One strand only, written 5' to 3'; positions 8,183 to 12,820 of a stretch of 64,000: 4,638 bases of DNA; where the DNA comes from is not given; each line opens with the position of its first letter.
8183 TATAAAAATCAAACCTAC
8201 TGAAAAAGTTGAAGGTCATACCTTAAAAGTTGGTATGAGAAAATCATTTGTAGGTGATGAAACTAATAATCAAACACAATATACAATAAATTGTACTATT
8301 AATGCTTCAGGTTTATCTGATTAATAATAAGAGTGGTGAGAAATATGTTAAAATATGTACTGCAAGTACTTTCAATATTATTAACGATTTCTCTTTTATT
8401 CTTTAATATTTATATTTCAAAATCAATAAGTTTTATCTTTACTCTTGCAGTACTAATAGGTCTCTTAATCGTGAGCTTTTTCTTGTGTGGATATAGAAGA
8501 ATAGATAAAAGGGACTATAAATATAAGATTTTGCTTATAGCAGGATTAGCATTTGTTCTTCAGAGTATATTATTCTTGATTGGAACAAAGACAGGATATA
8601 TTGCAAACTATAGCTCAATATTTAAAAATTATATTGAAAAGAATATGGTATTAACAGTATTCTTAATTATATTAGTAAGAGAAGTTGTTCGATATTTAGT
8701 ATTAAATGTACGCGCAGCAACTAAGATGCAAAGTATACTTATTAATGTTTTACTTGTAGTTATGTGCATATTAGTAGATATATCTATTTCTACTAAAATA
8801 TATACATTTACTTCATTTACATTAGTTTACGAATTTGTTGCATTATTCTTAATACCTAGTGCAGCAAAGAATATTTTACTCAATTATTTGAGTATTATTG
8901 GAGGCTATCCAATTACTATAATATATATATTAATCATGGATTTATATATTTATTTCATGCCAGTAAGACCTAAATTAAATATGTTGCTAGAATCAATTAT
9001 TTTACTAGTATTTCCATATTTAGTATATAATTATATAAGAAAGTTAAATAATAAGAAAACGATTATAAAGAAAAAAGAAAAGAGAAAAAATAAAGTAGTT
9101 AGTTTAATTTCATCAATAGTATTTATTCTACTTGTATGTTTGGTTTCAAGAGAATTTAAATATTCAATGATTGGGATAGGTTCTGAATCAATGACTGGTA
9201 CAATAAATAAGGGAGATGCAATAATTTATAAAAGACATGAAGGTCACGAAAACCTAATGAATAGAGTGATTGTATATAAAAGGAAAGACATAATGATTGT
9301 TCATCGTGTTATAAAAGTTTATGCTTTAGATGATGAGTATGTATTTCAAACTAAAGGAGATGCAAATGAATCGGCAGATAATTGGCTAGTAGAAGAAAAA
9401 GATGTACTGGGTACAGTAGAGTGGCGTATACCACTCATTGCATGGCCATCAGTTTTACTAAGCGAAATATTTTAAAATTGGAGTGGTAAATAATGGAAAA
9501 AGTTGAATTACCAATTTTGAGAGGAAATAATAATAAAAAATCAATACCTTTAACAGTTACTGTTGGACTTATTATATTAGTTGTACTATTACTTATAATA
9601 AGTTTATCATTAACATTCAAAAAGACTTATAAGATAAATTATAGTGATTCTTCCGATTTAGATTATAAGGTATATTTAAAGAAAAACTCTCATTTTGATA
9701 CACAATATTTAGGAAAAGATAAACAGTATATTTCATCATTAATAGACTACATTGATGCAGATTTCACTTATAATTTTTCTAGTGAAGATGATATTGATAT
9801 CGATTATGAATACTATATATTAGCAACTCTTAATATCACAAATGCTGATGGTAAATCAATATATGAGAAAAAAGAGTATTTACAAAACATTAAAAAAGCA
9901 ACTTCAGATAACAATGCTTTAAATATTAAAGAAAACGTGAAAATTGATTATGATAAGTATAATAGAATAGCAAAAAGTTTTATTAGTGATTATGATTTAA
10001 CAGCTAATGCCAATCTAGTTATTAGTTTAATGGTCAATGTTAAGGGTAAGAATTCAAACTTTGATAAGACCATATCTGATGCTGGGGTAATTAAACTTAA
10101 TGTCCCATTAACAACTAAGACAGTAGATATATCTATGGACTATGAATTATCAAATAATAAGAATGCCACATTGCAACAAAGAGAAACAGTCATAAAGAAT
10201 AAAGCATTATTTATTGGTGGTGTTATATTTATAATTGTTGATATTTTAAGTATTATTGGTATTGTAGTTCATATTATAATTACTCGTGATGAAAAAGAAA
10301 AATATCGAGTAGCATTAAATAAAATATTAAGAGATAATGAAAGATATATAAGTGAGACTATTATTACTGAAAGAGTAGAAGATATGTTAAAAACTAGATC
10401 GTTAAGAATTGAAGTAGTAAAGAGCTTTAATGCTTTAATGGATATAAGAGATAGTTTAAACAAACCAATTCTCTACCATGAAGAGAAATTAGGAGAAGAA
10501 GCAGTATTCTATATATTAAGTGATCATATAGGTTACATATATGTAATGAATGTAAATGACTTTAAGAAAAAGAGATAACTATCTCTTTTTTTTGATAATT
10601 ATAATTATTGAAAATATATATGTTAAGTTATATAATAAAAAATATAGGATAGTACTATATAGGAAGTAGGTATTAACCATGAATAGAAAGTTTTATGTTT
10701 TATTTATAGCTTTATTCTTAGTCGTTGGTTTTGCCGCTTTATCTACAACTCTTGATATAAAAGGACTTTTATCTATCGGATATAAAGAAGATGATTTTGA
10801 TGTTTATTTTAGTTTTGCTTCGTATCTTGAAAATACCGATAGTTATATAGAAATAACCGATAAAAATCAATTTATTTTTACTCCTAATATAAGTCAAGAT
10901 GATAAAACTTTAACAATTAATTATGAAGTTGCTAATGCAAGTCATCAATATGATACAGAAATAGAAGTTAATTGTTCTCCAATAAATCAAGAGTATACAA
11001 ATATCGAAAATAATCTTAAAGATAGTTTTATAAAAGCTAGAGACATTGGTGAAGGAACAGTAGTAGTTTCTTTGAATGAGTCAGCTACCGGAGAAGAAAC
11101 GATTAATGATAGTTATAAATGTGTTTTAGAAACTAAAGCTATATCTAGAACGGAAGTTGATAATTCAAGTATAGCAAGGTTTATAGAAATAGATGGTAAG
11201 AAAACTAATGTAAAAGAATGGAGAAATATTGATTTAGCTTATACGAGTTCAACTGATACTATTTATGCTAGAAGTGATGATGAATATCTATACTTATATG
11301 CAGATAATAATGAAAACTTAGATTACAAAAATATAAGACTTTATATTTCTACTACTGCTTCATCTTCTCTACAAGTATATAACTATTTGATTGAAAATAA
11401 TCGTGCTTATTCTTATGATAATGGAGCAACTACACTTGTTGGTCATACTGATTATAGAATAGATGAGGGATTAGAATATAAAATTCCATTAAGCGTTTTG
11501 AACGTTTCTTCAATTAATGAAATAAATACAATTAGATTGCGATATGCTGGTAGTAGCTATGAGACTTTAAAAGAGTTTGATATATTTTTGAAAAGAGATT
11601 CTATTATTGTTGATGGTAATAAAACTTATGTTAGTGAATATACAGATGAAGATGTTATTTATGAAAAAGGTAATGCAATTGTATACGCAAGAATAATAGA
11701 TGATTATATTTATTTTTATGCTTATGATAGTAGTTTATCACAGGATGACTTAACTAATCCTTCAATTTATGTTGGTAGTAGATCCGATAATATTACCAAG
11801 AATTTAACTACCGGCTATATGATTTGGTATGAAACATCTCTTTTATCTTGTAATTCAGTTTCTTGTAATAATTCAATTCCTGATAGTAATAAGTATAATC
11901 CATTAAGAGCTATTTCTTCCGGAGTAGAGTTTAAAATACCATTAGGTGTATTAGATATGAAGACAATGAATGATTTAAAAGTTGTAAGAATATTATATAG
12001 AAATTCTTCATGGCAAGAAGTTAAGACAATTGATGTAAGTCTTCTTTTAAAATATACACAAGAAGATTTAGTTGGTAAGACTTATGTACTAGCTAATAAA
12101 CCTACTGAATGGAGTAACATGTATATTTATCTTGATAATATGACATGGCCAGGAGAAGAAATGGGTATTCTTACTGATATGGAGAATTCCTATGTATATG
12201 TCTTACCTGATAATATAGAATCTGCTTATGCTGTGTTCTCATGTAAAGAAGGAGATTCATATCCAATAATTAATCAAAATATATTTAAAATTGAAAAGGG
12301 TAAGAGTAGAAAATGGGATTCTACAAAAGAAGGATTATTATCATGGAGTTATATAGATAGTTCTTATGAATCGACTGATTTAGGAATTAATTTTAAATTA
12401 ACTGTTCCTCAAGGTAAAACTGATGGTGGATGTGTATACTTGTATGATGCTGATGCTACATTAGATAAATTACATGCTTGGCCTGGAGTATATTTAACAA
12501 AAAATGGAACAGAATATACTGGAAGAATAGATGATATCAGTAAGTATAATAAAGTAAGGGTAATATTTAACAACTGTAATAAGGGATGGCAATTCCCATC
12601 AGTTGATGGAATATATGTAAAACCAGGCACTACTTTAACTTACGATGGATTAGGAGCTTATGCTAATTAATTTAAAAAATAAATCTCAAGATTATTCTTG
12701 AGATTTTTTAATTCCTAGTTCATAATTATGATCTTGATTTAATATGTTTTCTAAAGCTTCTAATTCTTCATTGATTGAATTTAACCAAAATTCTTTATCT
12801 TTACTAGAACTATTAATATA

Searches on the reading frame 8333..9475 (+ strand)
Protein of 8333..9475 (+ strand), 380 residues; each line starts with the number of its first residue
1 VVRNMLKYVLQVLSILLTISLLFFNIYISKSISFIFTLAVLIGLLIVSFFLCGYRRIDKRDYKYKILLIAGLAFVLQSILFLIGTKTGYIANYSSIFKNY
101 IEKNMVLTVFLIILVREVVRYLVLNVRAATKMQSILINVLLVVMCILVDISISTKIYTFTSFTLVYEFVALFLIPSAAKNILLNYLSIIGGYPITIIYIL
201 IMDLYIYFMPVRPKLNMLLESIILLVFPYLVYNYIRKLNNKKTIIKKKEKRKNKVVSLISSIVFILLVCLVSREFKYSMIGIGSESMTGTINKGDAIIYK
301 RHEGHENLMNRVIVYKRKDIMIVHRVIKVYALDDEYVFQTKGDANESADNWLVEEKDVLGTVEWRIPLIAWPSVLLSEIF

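Call 39: search_protein_families(library=pfam, proteins=[window:8333-9475:+], max_evalue=0.01)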
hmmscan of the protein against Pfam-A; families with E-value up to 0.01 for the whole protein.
window:8333-9475:+ (380 aa): 2 families
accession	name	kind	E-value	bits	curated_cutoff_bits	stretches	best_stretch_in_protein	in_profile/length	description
PF10502.14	Peptidase_S26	-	0.002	18.5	22.9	1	257-325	3-76/168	Signal peptidase, peptidase S26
PF04647.20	AgrB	-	0.0038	17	23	1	195-280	81-170/185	Accessory gene regulator B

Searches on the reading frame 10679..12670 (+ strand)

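Call 39: search_protein_families(library=pfam, proteins=[window:10679-12670:+], max_evalue=0.01)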
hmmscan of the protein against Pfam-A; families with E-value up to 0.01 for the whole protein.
window:10679-12670:+ (663 aa): 1 family
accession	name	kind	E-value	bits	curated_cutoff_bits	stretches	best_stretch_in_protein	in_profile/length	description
PF16738.10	CBM26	-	2e-09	37.9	28.1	2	585-640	13-66/70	Starch-binding module 26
